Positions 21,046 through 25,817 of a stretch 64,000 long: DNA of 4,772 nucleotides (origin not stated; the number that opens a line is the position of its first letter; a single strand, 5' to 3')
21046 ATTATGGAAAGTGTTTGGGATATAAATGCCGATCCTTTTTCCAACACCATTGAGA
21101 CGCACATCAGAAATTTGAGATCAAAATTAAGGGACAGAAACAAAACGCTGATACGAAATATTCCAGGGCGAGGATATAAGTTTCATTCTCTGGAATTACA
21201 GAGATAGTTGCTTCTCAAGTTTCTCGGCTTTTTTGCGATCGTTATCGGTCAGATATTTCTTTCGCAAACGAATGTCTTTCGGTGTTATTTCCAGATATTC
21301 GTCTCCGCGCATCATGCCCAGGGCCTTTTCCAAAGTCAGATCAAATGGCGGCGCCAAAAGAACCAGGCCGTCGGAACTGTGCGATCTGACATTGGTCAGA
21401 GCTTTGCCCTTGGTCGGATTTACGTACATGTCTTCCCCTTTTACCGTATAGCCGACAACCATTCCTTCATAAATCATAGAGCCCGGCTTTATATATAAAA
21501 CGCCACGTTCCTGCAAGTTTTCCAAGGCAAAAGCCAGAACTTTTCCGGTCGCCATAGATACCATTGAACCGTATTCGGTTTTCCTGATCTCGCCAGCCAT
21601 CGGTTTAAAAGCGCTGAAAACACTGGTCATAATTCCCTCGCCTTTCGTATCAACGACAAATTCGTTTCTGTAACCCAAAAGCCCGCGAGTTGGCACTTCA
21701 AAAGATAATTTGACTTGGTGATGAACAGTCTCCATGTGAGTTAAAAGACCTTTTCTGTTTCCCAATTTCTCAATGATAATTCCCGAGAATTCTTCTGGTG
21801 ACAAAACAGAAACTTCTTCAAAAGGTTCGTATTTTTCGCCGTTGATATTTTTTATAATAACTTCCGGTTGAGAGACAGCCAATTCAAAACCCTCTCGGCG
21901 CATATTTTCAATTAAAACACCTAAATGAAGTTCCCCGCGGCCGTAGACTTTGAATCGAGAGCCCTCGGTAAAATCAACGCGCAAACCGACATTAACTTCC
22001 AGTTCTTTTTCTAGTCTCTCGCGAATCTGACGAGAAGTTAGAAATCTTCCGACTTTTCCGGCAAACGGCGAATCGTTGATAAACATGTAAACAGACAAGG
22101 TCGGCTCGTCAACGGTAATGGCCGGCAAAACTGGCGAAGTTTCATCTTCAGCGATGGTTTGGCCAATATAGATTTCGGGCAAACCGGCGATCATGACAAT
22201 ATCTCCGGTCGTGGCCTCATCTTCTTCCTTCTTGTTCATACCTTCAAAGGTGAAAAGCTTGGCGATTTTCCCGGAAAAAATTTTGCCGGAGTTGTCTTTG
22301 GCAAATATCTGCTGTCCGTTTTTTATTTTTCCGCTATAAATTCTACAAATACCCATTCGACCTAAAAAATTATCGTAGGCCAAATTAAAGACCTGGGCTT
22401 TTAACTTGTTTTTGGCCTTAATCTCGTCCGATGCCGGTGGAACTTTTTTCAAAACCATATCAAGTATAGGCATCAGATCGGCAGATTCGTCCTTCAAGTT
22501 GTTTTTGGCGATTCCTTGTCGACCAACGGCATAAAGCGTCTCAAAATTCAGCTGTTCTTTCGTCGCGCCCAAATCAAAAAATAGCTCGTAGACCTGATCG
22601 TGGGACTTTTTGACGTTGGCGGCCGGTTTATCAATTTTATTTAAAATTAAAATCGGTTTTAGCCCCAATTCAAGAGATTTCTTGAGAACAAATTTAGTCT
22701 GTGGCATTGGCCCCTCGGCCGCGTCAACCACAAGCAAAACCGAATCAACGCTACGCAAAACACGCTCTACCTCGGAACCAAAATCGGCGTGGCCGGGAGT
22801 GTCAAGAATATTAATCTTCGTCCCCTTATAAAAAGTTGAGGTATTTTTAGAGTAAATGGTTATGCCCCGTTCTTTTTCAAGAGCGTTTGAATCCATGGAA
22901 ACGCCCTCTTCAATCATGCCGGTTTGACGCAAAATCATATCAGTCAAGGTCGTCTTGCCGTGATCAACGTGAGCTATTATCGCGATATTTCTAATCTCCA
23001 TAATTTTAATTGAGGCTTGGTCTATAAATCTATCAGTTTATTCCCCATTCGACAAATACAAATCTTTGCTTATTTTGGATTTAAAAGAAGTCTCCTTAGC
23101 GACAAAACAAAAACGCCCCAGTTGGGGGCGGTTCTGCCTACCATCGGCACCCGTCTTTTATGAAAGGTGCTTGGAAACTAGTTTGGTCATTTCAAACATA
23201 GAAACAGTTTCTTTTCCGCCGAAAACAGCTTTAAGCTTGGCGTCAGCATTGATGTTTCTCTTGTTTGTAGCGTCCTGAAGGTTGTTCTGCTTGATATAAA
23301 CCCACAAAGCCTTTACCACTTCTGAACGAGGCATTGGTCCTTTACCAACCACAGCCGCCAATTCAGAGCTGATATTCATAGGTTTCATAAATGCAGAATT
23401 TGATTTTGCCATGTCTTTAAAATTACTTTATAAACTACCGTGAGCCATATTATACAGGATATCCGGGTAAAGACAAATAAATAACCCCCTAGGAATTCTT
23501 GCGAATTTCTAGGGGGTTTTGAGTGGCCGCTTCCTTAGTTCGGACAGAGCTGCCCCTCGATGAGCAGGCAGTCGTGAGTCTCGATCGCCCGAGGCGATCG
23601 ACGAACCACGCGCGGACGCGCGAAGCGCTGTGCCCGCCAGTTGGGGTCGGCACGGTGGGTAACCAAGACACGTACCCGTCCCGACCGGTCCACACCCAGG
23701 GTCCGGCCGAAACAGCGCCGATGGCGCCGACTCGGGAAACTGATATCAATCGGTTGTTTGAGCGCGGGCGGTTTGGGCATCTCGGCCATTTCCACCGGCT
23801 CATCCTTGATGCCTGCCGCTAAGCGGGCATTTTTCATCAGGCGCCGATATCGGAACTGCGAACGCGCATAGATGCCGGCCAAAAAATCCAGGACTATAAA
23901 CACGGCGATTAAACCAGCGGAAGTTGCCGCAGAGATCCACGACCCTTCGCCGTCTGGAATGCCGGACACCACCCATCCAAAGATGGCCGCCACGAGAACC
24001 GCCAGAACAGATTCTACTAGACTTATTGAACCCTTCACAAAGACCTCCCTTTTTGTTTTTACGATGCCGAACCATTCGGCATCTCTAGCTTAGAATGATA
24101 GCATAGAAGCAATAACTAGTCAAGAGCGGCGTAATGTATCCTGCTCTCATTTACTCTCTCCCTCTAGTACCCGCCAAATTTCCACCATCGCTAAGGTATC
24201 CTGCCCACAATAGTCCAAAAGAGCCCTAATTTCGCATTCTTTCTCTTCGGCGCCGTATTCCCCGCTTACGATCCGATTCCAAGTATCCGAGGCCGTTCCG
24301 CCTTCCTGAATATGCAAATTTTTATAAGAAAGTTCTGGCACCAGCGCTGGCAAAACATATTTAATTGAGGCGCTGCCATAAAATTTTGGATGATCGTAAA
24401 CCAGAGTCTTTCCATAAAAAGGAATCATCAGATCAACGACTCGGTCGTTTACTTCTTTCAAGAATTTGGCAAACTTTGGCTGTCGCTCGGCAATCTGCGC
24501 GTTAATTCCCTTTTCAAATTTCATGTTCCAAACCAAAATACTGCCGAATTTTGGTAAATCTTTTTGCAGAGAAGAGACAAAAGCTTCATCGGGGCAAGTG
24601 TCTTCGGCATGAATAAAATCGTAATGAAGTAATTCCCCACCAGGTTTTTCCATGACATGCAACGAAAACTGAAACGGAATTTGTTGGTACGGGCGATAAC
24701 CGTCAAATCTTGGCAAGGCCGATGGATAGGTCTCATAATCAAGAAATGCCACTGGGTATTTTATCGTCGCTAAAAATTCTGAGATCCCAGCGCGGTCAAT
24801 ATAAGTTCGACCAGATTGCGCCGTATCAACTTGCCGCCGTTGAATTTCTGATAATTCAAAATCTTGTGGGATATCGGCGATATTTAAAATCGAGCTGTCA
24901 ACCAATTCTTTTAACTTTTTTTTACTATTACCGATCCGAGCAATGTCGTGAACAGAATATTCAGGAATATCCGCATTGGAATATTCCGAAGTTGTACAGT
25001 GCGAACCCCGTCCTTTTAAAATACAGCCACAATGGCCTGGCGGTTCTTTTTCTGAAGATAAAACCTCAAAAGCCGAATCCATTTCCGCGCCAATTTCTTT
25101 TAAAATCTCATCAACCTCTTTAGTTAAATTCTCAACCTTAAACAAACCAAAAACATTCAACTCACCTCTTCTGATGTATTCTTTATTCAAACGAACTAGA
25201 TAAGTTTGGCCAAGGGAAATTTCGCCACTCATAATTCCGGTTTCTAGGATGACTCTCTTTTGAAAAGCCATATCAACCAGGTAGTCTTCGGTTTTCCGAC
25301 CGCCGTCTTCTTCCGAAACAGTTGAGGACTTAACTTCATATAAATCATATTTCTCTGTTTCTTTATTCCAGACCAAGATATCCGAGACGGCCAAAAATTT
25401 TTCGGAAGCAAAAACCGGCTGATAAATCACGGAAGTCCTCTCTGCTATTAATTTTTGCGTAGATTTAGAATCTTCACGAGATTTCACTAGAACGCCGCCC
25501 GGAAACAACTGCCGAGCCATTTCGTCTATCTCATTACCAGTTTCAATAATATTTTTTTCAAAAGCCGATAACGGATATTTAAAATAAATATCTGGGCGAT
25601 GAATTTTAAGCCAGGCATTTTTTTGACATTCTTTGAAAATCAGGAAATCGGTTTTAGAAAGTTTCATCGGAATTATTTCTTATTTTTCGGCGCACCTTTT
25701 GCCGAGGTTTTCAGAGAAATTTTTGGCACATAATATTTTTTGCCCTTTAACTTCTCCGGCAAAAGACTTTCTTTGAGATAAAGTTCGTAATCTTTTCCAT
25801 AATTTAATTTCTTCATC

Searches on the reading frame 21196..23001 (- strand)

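Call 25: search_protein_families(library=pfam, proteins=[window:21196-23001:-], max_evalue=0.01)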
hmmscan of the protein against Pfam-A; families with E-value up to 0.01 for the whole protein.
window:21196-23001:- (601 aa): 7 families
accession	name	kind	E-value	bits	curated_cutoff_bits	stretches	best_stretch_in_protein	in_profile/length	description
PF00009.33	GTP_EFTU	-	9.9e-51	172.4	26.5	1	2-188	2-187/188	Elongation factor Tu GTP binding domain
PF21018.2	BipA_C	-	1.2e-37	128.5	23.8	1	478-585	2-109/110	TypA/BipA C-terminal domain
PF00679.30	EFG_C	-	1.6e-18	67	27.9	1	390-474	2-87/89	Elongation factor G C-terminus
PF03144.31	GTP_EFTU_D2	-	1.2e-09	38.9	30.3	1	214-284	1-73/73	Elongation factor Tu domain 2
PF22042.2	EF-G_D2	-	3.8e-09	37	27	1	200-284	2-82/84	Elongation factor G domain 2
PF01926.29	MMR_HSR1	-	7.4e-06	26.5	21.9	1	6-122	2-113/113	50S ribosome-binding GTPase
PF02421.24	FeoB_N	-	0.0034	17.4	27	0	46-129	32-121/156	Ferrous iron transport protein B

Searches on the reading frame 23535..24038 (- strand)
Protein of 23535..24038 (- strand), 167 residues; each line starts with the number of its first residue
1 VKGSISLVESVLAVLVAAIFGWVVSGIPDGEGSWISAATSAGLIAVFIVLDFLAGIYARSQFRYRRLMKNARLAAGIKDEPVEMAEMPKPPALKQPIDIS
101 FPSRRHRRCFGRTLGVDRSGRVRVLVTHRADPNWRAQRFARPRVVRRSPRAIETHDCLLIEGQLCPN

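Call 25: search_protein_families(library=pfam, proteins=[window:23535-24038:-], max_evalue=0.01)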
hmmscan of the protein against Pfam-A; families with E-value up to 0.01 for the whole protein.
window:23535-24038:- (167 aa): 0 families

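Call 43: search_protein_families(library=ncbifam, proteins=[window:23535-24038:-], max_evalue=1)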
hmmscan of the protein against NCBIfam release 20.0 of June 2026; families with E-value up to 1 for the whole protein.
window:23535-24038:- (167 aa): 1 family
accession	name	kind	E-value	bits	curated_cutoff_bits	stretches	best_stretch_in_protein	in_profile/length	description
NF033773.1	tellur_TrgA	subfamily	0.042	13.9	40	1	12-50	39-75/145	TrgA family protein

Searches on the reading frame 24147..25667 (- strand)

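Call 25: search_protein_families(library=pfam, proteins=[window:24147-25667:-], max_evalue=0.01)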
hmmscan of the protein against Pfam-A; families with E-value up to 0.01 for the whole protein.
window:24147-25667:- (506 aa): 1 family
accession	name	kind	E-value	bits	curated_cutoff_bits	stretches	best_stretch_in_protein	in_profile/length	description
PF11074.14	DUF2779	-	5.8e-39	133.7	23.3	1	308-434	2-126/126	Domain of unknown function(DUF2779)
